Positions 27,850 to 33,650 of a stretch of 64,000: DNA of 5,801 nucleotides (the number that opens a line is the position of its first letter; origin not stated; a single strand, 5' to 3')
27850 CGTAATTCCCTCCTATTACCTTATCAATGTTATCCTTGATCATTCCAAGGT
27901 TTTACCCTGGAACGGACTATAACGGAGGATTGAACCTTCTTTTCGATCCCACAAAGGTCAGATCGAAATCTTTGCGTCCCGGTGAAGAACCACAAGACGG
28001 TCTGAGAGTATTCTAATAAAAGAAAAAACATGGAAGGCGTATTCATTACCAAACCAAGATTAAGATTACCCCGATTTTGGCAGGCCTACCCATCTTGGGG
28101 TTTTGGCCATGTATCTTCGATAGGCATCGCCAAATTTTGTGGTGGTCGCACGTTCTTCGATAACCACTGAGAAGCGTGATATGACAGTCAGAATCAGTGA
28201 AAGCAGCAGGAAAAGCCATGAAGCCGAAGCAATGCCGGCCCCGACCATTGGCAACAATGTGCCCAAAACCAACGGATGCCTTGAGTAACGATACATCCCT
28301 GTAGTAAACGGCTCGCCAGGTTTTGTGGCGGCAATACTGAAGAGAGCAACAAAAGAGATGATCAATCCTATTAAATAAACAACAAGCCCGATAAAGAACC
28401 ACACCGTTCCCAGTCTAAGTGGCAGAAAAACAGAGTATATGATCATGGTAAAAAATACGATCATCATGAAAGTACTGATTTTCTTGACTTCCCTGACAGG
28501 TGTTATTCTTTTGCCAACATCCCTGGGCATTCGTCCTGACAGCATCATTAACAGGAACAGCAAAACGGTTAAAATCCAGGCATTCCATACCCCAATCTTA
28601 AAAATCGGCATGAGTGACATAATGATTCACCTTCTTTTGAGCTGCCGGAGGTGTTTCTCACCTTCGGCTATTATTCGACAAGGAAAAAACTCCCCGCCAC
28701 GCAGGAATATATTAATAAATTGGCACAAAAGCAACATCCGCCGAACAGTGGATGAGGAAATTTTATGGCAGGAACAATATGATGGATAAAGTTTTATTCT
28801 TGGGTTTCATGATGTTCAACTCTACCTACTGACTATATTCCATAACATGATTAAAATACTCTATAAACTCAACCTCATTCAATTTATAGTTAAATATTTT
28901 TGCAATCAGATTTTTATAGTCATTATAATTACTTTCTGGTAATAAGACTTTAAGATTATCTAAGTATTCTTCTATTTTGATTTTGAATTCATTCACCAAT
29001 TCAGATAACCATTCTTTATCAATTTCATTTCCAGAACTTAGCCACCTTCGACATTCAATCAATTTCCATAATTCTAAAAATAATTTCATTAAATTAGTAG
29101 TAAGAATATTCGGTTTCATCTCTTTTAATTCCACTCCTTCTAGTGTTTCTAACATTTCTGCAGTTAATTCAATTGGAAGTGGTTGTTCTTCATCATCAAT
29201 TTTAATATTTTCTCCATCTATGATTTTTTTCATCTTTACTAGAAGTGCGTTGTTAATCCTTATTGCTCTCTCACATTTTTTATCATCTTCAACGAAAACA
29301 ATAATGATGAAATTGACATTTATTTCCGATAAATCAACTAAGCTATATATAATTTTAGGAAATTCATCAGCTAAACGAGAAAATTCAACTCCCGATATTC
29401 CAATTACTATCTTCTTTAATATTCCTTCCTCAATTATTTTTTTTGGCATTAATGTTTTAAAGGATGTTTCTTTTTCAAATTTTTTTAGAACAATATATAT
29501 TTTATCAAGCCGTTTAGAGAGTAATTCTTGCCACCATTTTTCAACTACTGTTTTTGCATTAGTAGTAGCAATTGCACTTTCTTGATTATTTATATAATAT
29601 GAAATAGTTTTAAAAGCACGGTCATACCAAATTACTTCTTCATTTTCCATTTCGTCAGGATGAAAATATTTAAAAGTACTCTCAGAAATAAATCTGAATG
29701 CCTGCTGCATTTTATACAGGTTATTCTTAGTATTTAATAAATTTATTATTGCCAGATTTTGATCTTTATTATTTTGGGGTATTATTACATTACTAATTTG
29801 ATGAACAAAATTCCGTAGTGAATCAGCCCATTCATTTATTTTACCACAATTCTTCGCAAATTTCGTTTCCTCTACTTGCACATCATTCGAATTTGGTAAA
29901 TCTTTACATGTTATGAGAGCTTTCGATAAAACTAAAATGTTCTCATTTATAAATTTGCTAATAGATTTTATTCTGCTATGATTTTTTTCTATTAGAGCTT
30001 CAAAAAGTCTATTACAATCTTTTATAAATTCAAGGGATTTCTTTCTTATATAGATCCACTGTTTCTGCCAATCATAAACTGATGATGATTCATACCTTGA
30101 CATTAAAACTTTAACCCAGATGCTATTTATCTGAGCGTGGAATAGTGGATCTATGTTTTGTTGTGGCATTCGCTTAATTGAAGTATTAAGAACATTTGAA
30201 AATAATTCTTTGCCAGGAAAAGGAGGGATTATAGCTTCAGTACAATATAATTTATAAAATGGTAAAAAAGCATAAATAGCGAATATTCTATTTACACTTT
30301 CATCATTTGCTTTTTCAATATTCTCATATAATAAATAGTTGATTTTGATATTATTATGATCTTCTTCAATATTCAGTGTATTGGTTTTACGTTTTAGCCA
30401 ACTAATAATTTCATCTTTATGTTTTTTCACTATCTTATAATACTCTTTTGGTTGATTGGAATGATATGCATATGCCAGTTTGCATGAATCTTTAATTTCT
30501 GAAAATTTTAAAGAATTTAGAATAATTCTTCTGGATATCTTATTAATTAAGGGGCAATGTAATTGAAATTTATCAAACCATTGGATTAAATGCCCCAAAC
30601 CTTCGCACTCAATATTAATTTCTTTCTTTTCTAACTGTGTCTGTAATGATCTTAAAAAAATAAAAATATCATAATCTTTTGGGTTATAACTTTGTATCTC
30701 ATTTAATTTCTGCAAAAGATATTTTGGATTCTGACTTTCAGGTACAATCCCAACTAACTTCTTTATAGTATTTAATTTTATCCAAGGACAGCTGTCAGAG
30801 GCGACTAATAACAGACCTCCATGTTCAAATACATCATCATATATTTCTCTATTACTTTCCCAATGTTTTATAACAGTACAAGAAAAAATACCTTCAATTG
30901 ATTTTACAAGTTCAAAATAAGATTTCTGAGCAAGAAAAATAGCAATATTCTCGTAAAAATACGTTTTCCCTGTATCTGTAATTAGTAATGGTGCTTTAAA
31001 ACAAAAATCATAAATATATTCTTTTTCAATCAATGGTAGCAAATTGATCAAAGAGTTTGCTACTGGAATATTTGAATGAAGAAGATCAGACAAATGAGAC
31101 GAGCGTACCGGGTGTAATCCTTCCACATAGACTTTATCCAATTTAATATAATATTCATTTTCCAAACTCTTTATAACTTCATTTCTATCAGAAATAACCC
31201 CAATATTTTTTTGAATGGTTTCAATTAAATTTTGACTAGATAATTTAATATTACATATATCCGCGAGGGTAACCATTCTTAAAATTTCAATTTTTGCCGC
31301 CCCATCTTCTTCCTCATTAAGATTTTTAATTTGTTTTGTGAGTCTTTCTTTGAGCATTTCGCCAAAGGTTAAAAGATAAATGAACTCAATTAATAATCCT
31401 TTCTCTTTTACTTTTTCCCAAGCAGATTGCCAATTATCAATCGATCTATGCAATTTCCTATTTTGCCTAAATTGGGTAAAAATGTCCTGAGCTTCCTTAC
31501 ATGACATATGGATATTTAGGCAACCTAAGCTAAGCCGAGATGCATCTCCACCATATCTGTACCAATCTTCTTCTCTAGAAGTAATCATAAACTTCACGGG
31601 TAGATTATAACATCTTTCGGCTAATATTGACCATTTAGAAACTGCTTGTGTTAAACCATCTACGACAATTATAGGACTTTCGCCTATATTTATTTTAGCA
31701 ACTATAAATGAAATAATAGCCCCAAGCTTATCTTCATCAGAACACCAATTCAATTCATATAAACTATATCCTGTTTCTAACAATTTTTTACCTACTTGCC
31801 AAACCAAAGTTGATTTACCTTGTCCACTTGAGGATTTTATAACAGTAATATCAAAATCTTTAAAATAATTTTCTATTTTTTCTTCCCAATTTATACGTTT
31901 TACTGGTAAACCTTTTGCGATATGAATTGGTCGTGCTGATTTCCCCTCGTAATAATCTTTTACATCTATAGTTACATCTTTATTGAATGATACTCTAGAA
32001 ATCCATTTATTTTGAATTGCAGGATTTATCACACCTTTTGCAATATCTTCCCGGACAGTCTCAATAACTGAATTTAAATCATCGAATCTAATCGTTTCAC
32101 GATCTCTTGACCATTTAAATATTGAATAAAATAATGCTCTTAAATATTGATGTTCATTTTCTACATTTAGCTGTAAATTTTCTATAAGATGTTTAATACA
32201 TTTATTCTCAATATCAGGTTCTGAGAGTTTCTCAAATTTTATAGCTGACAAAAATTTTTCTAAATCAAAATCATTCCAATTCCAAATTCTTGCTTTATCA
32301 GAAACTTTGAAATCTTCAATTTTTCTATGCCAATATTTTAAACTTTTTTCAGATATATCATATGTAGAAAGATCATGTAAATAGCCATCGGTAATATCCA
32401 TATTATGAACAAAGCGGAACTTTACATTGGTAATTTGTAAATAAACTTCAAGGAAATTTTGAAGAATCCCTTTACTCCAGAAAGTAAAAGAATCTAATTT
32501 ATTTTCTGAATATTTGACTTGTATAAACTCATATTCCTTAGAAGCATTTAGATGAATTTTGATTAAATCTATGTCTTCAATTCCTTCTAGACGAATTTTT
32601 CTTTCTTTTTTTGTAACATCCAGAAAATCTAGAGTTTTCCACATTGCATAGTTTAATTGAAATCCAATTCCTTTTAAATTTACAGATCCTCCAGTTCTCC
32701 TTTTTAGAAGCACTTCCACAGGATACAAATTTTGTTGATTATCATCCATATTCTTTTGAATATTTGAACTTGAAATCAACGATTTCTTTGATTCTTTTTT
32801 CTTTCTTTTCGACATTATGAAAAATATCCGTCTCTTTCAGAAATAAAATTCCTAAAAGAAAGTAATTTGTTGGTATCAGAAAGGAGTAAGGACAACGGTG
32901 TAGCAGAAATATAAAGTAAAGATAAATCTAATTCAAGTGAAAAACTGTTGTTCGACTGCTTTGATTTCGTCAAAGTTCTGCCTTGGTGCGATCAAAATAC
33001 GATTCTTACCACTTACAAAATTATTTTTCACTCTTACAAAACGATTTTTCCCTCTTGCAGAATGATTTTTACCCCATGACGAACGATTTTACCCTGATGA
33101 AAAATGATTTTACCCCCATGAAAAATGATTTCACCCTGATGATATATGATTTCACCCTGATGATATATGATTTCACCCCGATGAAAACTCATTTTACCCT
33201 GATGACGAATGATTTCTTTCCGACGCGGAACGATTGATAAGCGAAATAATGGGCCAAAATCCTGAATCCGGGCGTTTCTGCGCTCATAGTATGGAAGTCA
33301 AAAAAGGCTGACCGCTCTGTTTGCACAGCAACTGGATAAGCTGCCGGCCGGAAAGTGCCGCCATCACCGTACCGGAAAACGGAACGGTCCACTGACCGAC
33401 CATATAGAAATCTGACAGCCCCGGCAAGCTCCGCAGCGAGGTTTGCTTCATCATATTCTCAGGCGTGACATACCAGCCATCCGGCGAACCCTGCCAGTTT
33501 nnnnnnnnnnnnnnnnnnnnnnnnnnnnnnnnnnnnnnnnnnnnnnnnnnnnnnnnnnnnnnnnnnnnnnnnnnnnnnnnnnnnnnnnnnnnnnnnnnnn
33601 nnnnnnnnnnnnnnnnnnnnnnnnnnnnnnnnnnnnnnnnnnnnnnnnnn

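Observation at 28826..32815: AT-rich gene for a 1329-aa STAND/NB-ARC-type NTPase with nuclease-like N-terminus and long helical C-terminus - candidate undescribed antiphage defence protein (Avs-like architecture)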

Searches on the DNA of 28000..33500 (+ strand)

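Call 7: search_dna_similar(query=window:28000-33500:+, collection=ecoli_genomes, mode=near, max_rows=15)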
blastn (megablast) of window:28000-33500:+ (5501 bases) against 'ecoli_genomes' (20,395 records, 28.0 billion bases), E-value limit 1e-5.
No match.

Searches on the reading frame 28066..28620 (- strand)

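Call 57: search_protein_families(library=pfam, proteins=[window:28066-28620:-], max_evalue=0.001)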
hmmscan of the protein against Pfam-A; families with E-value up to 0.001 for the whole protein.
window:28066-28620:- (184 aa): 2 families
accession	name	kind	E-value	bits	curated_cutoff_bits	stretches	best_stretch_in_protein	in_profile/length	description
PF04191.18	PEMT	-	1.5e-08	35.4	25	1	95-165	36-104/105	Phospholipid methyltransferase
PF06966.17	DUF1295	-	6.8e-06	26.2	20.4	1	48-174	85-235/235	Protein of unknown function (DUF1295)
